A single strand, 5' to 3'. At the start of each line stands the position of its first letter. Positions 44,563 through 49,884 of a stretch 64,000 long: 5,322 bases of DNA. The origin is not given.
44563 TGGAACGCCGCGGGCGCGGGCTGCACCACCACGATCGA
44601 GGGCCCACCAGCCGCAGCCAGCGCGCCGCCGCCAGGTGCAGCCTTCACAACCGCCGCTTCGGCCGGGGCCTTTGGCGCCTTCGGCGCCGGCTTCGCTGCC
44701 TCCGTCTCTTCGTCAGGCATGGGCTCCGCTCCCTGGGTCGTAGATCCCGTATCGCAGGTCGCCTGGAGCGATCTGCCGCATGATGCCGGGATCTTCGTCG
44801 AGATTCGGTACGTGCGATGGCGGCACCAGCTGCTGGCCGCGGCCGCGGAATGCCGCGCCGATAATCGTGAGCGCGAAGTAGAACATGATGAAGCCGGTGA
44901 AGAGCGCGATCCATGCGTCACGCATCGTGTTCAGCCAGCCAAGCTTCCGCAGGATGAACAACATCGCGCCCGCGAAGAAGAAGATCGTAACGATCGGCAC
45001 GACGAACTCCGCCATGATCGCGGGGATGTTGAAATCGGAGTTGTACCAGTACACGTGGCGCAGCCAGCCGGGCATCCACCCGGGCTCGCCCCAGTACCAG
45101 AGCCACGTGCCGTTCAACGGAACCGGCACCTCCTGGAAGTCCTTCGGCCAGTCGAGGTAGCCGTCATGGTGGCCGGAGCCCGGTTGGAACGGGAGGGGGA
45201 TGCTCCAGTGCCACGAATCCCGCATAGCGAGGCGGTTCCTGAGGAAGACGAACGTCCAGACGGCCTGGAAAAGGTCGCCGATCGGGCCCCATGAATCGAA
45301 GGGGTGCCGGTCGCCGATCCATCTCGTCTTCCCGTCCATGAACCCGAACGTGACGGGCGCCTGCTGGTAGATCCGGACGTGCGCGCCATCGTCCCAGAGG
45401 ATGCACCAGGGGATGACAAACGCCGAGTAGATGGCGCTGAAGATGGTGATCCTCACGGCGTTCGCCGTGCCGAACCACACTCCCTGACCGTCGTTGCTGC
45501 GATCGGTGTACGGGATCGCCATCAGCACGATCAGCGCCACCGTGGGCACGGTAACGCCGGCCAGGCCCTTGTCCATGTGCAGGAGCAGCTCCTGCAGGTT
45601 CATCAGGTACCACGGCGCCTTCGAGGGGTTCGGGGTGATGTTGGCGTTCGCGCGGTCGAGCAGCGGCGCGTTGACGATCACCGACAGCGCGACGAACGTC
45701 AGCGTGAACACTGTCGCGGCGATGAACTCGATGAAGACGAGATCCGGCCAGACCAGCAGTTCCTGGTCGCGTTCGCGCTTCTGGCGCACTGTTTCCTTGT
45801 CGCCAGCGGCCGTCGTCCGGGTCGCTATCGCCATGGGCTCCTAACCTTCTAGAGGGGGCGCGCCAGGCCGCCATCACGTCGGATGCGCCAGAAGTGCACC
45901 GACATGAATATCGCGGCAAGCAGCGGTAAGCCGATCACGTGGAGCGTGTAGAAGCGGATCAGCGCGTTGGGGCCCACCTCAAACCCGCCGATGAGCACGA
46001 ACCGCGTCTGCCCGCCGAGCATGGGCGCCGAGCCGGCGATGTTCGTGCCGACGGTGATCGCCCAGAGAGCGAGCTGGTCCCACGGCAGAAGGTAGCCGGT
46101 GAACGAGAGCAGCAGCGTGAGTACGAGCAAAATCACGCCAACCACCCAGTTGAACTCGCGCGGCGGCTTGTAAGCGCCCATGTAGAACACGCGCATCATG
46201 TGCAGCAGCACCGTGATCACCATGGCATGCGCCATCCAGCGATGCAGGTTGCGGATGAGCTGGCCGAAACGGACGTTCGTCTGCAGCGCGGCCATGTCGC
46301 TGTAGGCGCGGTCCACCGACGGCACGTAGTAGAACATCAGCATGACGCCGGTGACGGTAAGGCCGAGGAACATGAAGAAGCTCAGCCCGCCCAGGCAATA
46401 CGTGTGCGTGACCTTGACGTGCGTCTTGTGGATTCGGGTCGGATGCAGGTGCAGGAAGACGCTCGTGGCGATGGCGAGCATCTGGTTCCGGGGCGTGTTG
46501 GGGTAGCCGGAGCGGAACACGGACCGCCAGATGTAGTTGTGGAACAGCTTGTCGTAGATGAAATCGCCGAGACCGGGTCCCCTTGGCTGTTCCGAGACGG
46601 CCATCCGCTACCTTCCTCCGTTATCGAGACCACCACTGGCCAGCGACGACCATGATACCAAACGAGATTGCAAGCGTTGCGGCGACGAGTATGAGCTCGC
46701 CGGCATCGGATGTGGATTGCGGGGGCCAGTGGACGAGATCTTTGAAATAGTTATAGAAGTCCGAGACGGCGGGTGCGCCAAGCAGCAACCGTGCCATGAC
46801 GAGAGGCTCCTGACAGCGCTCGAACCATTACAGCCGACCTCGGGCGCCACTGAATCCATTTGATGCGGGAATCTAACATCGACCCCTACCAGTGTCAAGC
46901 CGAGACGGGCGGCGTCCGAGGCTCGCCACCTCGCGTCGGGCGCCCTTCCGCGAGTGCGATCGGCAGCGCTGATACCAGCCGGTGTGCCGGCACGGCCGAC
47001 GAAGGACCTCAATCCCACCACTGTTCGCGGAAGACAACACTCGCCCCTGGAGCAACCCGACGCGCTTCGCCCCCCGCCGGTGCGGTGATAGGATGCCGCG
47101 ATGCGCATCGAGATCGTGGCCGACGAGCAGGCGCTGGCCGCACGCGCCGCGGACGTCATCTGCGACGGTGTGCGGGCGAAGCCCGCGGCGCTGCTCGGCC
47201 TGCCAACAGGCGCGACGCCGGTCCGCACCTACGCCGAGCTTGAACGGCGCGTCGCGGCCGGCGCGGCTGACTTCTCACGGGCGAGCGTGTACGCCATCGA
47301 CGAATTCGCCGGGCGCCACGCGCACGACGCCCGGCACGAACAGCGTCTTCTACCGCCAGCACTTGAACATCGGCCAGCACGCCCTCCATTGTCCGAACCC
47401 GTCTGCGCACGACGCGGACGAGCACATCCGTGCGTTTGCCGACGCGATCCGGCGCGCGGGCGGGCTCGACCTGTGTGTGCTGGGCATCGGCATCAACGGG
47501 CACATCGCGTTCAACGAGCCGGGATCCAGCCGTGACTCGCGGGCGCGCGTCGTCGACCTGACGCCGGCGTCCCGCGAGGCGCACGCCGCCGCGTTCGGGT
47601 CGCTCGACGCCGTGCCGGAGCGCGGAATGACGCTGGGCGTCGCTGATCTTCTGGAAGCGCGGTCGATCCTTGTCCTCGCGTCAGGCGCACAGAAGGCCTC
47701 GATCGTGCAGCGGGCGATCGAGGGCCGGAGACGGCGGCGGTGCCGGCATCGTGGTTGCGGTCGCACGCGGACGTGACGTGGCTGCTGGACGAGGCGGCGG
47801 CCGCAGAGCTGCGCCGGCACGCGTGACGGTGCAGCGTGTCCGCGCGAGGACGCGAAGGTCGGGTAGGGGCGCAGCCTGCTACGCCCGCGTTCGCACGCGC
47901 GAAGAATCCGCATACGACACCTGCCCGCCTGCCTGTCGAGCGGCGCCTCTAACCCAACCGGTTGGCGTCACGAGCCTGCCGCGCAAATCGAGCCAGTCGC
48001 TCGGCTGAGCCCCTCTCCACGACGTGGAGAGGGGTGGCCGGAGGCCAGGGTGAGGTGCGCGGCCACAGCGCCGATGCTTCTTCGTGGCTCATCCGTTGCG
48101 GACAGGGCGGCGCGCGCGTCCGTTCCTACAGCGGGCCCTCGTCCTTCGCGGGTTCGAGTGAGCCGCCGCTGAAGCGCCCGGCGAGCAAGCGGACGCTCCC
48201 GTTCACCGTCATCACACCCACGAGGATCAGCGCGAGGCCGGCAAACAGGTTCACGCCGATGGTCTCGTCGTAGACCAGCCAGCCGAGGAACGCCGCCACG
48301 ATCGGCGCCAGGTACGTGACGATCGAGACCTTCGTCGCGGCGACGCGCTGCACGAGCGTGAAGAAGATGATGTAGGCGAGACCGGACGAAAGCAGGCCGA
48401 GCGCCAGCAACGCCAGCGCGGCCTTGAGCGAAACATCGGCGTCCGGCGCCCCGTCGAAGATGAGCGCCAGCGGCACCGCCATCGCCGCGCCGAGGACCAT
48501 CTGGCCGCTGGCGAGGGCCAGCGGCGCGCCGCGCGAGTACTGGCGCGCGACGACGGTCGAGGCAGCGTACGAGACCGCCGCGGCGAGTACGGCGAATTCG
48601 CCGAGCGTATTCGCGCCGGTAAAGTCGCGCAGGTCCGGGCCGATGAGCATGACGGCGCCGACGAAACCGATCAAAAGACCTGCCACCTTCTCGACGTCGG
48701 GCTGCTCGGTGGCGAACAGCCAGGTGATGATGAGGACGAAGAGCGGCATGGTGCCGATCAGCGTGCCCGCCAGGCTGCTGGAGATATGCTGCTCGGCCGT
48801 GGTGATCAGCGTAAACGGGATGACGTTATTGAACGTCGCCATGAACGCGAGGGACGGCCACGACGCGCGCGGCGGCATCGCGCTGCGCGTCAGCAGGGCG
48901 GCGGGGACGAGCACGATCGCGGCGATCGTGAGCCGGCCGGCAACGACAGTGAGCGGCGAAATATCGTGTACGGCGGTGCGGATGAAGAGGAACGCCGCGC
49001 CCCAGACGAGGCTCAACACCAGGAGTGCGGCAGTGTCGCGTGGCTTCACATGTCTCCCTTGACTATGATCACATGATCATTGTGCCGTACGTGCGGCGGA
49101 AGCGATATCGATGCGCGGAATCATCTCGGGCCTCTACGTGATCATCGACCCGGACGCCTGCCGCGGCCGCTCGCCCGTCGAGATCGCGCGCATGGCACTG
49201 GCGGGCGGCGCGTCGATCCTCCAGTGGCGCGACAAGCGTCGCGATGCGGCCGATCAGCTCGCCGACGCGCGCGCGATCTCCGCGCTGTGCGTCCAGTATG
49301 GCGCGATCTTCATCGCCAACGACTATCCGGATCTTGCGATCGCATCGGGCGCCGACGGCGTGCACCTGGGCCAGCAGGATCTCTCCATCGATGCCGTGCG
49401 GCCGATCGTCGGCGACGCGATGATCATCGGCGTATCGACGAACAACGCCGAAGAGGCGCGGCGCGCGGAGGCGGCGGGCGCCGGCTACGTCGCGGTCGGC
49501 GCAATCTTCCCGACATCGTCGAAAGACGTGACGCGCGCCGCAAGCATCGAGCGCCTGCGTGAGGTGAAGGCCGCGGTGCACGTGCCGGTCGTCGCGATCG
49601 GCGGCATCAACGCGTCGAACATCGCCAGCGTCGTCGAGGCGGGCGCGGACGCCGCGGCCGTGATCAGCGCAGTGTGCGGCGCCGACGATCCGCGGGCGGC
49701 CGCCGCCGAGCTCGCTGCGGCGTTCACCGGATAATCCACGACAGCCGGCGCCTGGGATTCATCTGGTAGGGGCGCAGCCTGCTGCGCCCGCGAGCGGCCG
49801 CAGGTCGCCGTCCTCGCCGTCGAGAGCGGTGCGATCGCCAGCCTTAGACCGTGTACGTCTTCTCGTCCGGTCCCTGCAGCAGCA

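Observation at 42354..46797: Complex-III-like operon with split cytochrome b, Rieske protein and a cytochrome c::cupredoxin fusion carrying an 18-nt tandem repeat tail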

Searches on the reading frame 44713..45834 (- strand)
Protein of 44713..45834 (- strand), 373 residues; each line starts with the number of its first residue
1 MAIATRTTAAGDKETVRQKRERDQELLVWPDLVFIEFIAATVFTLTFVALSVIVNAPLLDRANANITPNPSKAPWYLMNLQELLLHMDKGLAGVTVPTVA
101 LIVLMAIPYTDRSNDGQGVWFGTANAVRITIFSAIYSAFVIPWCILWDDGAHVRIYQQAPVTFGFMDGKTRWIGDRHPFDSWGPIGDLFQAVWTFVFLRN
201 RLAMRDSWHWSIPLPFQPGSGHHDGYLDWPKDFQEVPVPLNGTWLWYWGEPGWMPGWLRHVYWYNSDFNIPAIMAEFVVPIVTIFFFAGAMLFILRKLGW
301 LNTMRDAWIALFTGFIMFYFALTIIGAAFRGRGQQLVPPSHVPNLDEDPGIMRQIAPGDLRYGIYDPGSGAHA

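Call 4: search_protein_families(library=pfam, proteins=[window:44713-45834:-], max_evalue=0.01)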
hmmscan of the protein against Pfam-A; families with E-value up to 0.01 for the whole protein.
window:44713-45834:- (373 aa): 1 family
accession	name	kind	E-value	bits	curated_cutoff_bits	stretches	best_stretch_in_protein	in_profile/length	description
PF00032.22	Cytochrom_B_C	-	0.00024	21.8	20.7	1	62-117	2-57/102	Cytochrome b(C-terminal)/b6/petD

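Call 27: search_solved_structures(query=window:44713-45834:-, max_evalue=1, show_alignments=2)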
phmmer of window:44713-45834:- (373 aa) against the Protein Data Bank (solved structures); distinct sequences matched with E-value up to 1: 6.
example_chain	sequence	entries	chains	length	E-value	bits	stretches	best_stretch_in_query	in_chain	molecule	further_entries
7rja_K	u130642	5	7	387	0.00038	22.9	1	30-114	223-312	Cytochrome b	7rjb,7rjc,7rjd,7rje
1ezv_C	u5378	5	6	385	0.0033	19.9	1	29-114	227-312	CYTOCHROME B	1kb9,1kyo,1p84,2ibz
3cx5_C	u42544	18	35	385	0.0079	18.6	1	29-114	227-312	CYTOCHROME B | CYTOCHROME B-C1 COMPLEX SUBUNIT 2, MITOCHONDRIAL; SYNONYM: COMPLEX III SUBUNIT 2, CORE PRO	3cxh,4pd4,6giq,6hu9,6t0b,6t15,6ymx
1vf5_B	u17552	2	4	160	0.016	17.6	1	28-134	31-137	SUBUNIT IV | Cytochrome b6-f complex subunit 4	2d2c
2e74_B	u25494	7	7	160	0.091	15.1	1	28-133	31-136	Cytochrome b6-f complex subunit 4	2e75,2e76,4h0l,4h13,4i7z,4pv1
2zt9_B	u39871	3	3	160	0.14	14.5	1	28-132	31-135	Cytochrome b6-f complex subunit 4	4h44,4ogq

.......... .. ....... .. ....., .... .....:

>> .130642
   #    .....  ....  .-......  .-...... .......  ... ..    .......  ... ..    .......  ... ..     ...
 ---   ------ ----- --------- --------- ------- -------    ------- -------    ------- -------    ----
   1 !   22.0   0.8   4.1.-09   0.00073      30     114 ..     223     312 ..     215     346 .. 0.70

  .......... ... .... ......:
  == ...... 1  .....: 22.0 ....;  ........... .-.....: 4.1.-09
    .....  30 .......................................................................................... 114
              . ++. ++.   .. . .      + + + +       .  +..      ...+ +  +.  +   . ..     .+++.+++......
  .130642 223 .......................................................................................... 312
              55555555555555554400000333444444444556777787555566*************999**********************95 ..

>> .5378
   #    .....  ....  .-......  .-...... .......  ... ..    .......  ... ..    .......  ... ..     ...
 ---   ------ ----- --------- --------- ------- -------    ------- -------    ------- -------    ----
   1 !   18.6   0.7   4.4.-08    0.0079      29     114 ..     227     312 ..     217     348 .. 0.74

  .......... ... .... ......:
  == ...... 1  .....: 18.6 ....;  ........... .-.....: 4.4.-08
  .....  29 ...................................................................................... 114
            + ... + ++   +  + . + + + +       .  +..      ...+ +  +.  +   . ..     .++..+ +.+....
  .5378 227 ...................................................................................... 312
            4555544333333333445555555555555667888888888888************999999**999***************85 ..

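Call 32: search_protein_families(library=ncbifam, proteins=[window:44713-45834:-], max_evalue=0.1)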
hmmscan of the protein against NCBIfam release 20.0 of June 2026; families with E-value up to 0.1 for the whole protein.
window:44713-45834:- (373 aa): 2 families
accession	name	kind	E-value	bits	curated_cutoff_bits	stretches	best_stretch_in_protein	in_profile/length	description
NF040970.1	memb_ExtQ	equivalog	6.3e-11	42.6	150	1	38-127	14-101/134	selenite/tellurite reduction operon b-type cytochrome membrane protein ExtQ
NF005168.0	PRK06638.2-3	equivalog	0.017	15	154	1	87-145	93-149/172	NADH-quinone oxidoreductase subunit J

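Call 50: find_homologous_proteins(query=window:44713-45834:-, max_evalue=0.00001)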
Query window:44713-45834:- (373 aa): 2589 proteins with E <= 0.00001 among 4512 candidates; the best 120 are listed.
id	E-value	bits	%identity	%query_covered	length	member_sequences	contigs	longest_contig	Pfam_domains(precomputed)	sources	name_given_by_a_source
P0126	1.6e-249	846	95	100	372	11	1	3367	-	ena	-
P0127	1.3e-222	757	84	100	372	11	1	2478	-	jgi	jgi:hypothetical protein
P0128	2.8e-216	737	83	100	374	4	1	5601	-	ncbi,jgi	jgi:menaquinol-cytochrome c reductase cytochrome b/c subunit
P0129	3.2e-216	736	82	100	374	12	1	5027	-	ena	-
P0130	2.6e-212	723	82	100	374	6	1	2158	-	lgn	-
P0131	7.2e-204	696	78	99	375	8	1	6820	-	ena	-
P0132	1.8e-202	691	78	100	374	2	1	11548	-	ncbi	-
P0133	2.4e-195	668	75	100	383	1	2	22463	-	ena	-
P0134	7.8e-186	636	73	100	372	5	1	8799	-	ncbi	-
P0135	8.5e-180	616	70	100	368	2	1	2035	-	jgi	jgi:hypothetical protein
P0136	4.6e-179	614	72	100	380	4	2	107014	PF00032.23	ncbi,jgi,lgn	jgi:hypothetical protein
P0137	1.0e-176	606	69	100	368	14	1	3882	PF00032.23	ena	-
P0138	1.4e-176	606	69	100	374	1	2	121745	-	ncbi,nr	ncbi:MAG: hypothetical protein M3P30_00765 [Chloroflexota bacterium]|nr:hypothetical protein [Chloro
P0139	1.6e-176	606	70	100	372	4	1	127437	-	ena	-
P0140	3.5e-176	604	69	97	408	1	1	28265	-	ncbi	-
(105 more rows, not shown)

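Call 64: predict_structure(alignment_id=A3)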
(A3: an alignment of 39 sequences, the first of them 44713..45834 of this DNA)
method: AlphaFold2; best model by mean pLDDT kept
length: 373 residues; sequences in the alignment: 39
mean_pLDDT: 67.0   pTM: 0.61
mean pLDDT of the five models: 67.0, 58.5, 58.0, 57.4, 56.2
residues with pLDDT >= 90: 24; 70-90: 144; 50-70: 128; < 50: 77
segments of 3 or more residues with pLDDT < 50: 1-11, 13-15, 24-26, 56-93, 241-243, 331-337, 354-356
pLDDT, mean of each block of 10 residues (from residue 1): 43 50 52 66 66 50 39 37 39 54 66 56 83 91 82 82 78 84 85 84 82 73 79 71 50 66 65 81 89 95 86 82 63 46 51 51 64 58
secondary structure, 60 per line:
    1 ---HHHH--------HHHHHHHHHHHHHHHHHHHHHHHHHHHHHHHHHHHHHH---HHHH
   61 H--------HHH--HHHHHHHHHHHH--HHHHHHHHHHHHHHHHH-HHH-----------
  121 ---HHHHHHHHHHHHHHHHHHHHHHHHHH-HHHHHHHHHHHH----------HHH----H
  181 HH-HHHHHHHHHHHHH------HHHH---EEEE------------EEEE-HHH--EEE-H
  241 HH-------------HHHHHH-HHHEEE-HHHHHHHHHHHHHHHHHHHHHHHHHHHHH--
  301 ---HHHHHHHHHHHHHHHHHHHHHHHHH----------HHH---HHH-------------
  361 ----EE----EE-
elements in order: H4-7 H16-53 H57-61 H75-86 H89-105 H124-149 H151-162 H184-196 H203-206 E210-213 E226-229 E236-238 H256-261 E266-268 H270-298 H304-328

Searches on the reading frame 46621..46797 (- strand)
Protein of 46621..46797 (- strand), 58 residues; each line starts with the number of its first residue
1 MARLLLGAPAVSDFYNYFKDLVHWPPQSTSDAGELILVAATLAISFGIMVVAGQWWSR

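Call 4: search_protein_families(library=pfam, proteins=[window:46621-46797:-], max_evalue=0.01)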
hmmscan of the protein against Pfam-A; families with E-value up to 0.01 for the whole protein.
window:46621-46797:- (58 aa): 0 families

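Call 23: search_protein_families(library=pfam, proteins=[window:46621-46797:-], max_evalue=1)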
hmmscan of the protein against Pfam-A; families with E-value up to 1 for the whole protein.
window:46621-46797:- (58 aa): 1 family
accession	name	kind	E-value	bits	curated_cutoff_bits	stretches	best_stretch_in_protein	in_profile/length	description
PF11534.13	HTHP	-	0.024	15.4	25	1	29-56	44-71/72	Hexameric tyrosine-coordinated heme protein (HTHP)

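Call 32: search_protein_families(library=ncbifam, proteins=[window:46621-46797:-], max_evalue=0.1)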
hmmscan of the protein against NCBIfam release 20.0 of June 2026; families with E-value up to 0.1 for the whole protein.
window:46621-46797:- (58 aa): 0 families

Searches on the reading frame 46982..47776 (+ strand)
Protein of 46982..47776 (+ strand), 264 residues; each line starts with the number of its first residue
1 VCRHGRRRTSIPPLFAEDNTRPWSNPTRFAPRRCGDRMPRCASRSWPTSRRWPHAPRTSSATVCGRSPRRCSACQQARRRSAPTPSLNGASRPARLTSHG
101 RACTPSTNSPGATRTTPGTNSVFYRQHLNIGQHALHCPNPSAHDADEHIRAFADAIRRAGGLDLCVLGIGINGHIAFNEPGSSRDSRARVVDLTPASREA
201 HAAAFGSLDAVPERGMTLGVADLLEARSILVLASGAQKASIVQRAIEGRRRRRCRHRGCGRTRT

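Call 23: search_protein_families(library=pfam, proteins=[window:46982-47776:+], max_evalue=1)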
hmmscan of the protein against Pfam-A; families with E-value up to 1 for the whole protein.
window:46982-47776:+ (264 aa): 1 family
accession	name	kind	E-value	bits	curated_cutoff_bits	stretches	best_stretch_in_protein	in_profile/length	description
PF01182.26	Glucosamine_iso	-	3.9e-10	40.4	27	1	127-249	88-206/225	Glucosamine-6-phosphate isomerases/6-phosphogluconolactonase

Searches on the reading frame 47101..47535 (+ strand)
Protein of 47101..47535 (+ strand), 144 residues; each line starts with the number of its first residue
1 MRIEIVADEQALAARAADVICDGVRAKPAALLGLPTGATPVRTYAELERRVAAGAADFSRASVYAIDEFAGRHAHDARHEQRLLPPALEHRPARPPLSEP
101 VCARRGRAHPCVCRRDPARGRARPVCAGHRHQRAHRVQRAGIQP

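Call 23: search_protein_families(library=pfam, proteins=[window:47101-47535:+], max_evalue=1)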
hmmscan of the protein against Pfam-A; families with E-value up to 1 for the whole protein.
window:47101-47535:+ (144 aa): 1 family
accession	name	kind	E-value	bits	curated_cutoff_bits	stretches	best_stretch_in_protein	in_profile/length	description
PF01182.26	Glucosamine_iso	-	0.0007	20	27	1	10-81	8-79/225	Glucosamine-6-phosphate isomerases/6-phosphogluconolactonase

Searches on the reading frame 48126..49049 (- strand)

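Call 23: search_protein_families(library=pfam, proteins=[window:48126-49049:-], max_evalue=1)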
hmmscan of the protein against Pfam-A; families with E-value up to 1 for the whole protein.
window:48126-49049:- (307 aa): 4 families
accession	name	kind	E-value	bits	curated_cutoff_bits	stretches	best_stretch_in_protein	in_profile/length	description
PF00892.27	EamA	-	7.4e-49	165.9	28.2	2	9-136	7-134/135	EamA-like transporter family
PF06027.18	SLC35F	-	3.7e-06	27.1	21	1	103-280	111-295/299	Solute carrier family 35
PF03151.22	TPT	-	0.15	11.9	30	1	32-280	31-288/291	Triose-phosphate Transporter family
PF19862.4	DUF6336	-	0.17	12.6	25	1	151-206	17-72/128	Family of unknown function (DUF6336)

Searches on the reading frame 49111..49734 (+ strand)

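Call 23: search_protein_families(library=pfam, proteins=[window:49111-49734:+], max_evalue=1)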
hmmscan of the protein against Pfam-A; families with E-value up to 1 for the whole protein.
window:49111-49734:+ (207 aa): 10 families
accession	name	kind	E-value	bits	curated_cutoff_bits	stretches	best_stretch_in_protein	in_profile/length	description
PF02581.23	TMP-TENI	-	8.2e-59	198.4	27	1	8-188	1-180/180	Thiamine monophosphate synthase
PF05690.20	ThiG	-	0.00096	19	23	1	115-204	136-223/247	Thiazole biosynthesis protein ThiG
PF01207.24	Dus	-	0.0016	18.1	20.4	1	111-196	139-223/311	Dihydrouridine synthase (Dus)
PF01680.23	SOR_SNZ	-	0.0025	18.1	27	1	110-177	20-90/207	SOR/SNZ family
PF03060.21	NMO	-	0.0037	17.1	28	1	108-199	141-236/331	Nitronate monooxygenase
PF01729.25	QRPTase_C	-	0.0042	17.3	23.1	1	86-185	63-155/169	Quinolinate phosphoribosyl transferase, C-terminal domain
PF18212.7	ZNRF_3_ecto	-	0.013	16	26.2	1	115-186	41-103/105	ZNRF-3 Ectodomain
PF14248.12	DUF4345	-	0.044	14.2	26.5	0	24-68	15-60/119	Domain of unknown function (DUF4345)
PF00215.30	OMPdecase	-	0.096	13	27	1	109-200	131-220/221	Orotidine 5'-phosphate decarboxylase / HUMPS family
PF00834.25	Ribul_P_3_epim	-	0.32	10.8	21.1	1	147-188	151-197/198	Ribulose-phosphate 3 epimerase family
